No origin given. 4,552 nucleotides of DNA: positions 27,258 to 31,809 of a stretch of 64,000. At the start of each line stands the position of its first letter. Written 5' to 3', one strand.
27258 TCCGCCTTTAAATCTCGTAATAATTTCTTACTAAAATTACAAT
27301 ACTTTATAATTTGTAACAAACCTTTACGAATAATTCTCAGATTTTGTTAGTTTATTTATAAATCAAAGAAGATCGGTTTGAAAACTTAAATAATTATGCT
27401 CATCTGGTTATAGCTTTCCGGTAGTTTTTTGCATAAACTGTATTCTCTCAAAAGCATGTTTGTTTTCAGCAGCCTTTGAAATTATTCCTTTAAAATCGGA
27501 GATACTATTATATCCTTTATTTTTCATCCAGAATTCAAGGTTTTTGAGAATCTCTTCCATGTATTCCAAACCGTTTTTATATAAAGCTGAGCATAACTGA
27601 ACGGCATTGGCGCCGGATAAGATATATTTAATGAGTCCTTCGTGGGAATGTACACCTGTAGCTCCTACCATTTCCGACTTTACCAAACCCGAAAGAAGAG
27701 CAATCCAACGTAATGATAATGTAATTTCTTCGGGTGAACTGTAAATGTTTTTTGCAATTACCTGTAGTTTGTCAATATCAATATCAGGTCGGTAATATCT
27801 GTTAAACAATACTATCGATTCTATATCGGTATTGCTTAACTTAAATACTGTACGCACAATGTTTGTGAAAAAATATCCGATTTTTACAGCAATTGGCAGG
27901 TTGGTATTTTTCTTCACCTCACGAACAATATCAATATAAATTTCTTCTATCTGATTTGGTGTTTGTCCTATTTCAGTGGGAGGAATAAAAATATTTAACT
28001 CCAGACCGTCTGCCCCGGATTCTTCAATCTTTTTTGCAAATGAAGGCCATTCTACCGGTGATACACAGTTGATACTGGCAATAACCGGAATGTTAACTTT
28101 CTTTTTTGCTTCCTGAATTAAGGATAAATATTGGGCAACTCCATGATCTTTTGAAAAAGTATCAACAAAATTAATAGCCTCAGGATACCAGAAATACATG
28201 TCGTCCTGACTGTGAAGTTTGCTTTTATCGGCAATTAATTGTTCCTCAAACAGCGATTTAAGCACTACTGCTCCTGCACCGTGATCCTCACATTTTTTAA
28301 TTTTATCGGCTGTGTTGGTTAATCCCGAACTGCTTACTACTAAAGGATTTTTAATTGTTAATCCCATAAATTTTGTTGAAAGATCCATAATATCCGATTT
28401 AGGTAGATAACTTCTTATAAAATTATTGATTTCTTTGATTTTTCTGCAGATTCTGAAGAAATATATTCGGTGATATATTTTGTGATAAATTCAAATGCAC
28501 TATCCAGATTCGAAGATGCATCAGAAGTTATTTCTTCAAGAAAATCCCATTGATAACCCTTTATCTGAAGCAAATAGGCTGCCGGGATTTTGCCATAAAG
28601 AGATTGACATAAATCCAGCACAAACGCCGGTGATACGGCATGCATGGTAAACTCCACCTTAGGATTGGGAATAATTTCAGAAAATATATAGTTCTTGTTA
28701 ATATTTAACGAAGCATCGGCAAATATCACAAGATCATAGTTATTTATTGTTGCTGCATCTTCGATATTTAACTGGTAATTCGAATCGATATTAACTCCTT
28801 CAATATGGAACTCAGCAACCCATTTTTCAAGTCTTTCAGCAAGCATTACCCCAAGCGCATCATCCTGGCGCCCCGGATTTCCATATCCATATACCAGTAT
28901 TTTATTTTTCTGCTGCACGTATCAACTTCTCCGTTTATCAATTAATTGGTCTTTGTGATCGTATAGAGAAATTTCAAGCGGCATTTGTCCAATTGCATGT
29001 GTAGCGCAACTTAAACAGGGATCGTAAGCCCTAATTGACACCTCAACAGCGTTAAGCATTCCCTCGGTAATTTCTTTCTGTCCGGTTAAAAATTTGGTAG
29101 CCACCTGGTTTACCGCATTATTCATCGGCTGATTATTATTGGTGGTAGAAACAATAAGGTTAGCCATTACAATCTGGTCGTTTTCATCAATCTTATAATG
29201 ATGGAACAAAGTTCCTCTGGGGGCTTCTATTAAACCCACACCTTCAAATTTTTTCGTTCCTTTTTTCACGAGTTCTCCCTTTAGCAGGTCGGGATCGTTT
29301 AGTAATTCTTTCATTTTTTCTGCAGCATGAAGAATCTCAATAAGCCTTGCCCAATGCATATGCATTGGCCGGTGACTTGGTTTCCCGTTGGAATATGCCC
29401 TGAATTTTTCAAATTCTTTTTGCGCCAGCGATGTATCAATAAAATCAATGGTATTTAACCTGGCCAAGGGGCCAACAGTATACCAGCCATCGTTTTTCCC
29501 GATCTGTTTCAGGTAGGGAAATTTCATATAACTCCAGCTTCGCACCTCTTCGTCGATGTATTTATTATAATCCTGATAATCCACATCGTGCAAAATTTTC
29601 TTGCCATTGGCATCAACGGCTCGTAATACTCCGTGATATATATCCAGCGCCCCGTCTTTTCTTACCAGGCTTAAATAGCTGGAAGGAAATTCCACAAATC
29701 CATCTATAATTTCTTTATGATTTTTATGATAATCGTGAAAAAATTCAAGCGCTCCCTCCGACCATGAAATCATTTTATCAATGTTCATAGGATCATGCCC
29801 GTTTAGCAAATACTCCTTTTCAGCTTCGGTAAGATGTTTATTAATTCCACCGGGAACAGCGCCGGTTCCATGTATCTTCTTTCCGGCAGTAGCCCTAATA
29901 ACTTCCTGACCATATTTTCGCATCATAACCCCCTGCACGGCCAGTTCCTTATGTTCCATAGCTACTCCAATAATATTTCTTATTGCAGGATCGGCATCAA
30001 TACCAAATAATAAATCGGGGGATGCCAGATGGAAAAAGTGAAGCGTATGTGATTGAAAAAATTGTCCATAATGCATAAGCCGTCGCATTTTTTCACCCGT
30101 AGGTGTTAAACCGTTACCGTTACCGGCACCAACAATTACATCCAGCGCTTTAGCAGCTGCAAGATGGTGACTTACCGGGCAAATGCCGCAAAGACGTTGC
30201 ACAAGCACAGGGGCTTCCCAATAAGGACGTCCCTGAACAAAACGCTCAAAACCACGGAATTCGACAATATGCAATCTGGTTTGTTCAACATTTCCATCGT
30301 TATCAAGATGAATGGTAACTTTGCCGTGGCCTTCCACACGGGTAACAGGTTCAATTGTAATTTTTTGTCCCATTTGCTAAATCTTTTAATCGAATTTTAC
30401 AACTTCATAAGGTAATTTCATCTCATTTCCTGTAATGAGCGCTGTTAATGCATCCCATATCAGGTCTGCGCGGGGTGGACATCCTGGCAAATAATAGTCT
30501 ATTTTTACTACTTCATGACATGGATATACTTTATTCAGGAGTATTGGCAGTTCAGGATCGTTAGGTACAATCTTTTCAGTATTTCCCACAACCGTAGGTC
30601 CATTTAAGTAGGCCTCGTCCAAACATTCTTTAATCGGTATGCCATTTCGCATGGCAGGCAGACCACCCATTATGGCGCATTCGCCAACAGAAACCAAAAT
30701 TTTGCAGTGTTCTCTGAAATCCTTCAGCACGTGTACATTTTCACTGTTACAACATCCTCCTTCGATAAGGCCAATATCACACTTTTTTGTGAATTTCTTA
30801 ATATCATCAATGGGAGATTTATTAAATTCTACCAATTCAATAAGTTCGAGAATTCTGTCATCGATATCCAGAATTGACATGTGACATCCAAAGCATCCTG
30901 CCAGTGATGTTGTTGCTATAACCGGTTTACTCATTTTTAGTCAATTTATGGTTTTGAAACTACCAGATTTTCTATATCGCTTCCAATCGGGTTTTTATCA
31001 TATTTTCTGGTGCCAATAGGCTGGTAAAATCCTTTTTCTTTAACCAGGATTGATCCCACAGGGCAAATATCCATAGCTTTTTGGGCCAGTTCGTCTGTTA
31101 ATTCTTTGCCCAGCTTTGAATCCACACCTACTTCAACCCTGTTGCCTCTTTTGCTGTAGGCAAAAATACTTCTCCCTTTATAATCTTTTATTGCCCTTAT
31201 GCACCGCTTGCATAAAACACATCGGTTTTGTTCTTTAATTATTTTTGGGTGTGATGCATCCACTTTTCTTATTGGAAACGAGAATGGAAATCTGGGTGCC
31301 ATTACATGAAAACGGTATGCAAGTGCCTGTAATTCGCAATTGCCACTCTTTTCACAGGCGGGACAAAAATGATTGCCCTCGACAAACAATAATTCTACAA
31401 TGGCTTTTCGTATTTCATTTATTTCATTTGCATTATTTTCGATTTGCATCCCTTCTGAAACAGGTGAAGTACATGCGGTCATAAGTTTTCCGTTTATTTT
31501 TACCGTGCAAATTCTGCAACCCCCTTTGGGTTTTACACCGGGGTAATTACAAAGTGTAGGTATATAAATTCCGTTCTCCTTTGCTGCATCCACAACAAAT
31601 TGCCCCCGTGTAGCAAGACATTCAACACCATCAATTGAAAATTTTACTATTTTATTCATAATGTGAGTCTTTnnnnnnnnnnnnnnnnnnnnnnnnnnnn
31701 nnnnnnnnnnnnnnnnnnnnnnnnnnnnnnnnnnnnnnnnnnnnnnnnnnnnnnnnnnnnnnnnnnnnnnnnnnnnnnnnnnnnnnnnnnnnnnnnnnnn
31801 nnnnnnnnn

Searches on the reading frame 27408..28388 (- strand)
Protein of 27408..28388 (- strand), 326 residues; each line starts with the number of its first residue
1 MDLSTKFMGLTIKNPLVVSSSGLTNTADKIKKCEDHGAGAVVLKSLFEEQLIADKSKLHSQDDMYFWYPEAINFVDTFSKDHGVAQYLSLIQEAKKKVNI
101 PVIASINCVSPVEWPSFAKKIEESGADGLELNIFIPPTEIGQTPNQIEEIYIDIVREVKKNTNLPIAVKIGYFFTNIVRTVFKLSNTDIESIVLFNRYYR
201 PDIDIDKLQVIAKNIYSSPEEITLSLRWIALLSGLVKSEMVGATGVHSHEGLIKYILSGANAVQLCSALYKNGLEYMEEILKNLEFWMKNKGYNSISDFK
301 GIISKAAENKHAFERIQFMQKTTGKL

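Call 7: search_protein_families(library=pfam, proteins=[window:27408-28388:-], max_evalue=0.001)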
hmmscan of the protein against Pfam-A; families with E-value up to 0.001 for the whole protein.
window:27408-28388:- (326 aa): 1 family
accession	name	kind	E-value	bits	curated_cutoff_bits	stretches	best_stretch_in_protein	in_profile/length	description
PF01180.27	DHO_dh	-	2.6e-20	73.2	27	1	3-285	2-288/291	Dihydroorotate dehydrogenase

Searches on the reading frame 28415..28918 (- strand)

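Call 7: search_protein_families(library=pfam, proteins=[window:28415-28918:-], max_evalue=0.001)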
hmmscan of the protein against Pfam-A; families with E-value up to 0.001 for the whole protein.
window:28415-28918:- (167 aa): 0 families

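Call 91: search_protein_families(library=ncbifam, proteins=[window:28415-28918:-], max_evalue=0.00001)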
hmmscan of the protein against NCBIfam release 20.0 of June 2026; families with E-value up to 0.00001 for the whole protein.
window:28415-28918:- (167 aa): 1 family
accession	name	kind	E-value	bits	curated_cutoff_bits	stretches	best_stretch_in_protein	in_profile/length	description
TIGR00072.1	hydrog_prot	superfamily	1.3e-14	54.4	47.45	1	8-148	1-144/145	hydrogenase maturation protease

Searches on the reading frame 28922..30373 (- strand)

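Call 7: search_protein_families(library=pfam, proteins=[window:28922-30373:-], max_evalue=0.001)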
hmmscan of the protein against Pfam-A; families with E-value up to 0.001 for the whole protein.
window:28922-30373:- (483 aa): 1 family
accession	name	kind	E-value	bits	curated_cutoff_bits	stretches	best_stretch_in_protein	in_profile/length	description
PF00374.24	NiFeSe_Hases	-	1.1e-31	110.9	25.8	2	259-459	301-508/508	Nickel-dependent hydrogenase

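Call 91: search_protein_families(library=ncbifam, proteins=[window:28922-30373:-], max_evalue=0.00001)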
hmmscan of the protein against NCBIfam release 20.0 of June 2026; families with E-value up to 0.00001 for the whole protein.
window:28922-30373:- (483 aa): 9 families
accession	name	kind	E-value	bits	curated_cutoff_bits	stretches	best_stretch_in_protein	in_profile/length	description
NF041785.2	VhuA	equivalog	1.2e-116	389.8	800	1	4-428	3-416/418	F420-non-reducing hydrogenase Vhu subunit A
NF040828.1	sulfhyd_ShyA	equivalog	1.2e-54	185.8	700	2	5-189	3-176/415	NAD(P)-dependent hydrogenase/sulfhydrogenase 2 subunit alpha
NF033181.1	NiFeSe_hydrog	equivalog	1.8e-50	172.3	600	2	3-126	2-120/507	nickel-dependent hydrogenase large subunit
NF045518.1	H2_NiFeSe_large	exception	9.3e-46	156.6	780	2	4-183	3-185/485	NiFeSe hydrogenase large subunit HysA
TIGR03295.1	frhA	equivalog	5.2e-45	154.1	392.5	1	1-461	1-397/412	coenzyme F420 hydrogenase subunit alpha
NF040832.1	sulfhyd_HydA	equivalog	2.8e-33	115.7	880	1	4-460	4-423/426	NADPH-dependent hydrogenase/sulfhydrogenase 1 subunit alpha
NF007778.0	PRK10467.1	equivalog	1.4e-23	83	969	2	1-120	1-115/567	hydrogenase 2 large subunit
NF007550.0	PRK10170.1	equivalog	1.4e-22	79.9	1101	2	2-127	16-137/597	Ni/Fe-hydrogenase large subunit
NF041786.2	VhuU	equivalog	2.9e-10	39.8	70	1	434-461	2-29/45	F420-non-reducing hydrogenase selenoprotein subunit VhuU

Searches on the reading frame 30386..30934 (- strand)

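Call 7: search_protein_families(library=pfam, proteins=[window:30386-30934:-], max_evalue=0.001)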
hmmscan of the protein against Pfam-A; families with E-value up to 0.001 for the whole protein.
window:30386-30934:- (182 aa): 1 family
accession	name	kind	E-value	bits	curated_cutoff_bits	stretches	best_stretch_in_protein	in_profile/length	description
PF01058.29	Oxidored_q6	-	1.7e-28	99.3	27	1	14-166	1-128/128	NADH ubiquinone oxidoreductase, 20 Kd subunit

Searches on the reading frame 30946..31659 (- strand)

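Call 7: search_protein_families(library=pfam, proteins=[window:30946-31659:-], max_evalue=0.001)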
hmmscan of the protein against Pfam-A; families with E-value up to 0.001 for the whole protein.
window:30946-31659:- (237 aa): 5 families
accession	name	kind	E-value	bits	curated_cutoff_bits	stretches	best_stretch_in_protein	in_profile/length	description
PF13510.11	Fer2_4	-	6.7e-17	61.8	22.8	1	4-76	3-80/82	2Fe-2S iron-sulfur cluster binding domain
PF10588.14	NADH-G_4Fe-4S_3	-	3.5e-15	55.7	27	1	84-121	1-38/40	NADH-ubiquinone oxidoreductase-G iron-sulfur binding region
PF22117.2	Fer4_Nqo3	-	5e-14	52.7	27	1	138-203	2-65/67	NADH-quinone oxidoreductase subunit 3, ferredoxin-like domain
PF00111.32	Fer2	-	2.3e-06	27.9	21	1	12-67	8-58/77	2Fe-2S iron-sulfur cluster binding domain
PF13370.11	Fer4_13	-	1.9e-05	25.7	24.5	1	144-204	3-56/58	4Fe-4S single cluster domain of Ferredoxin I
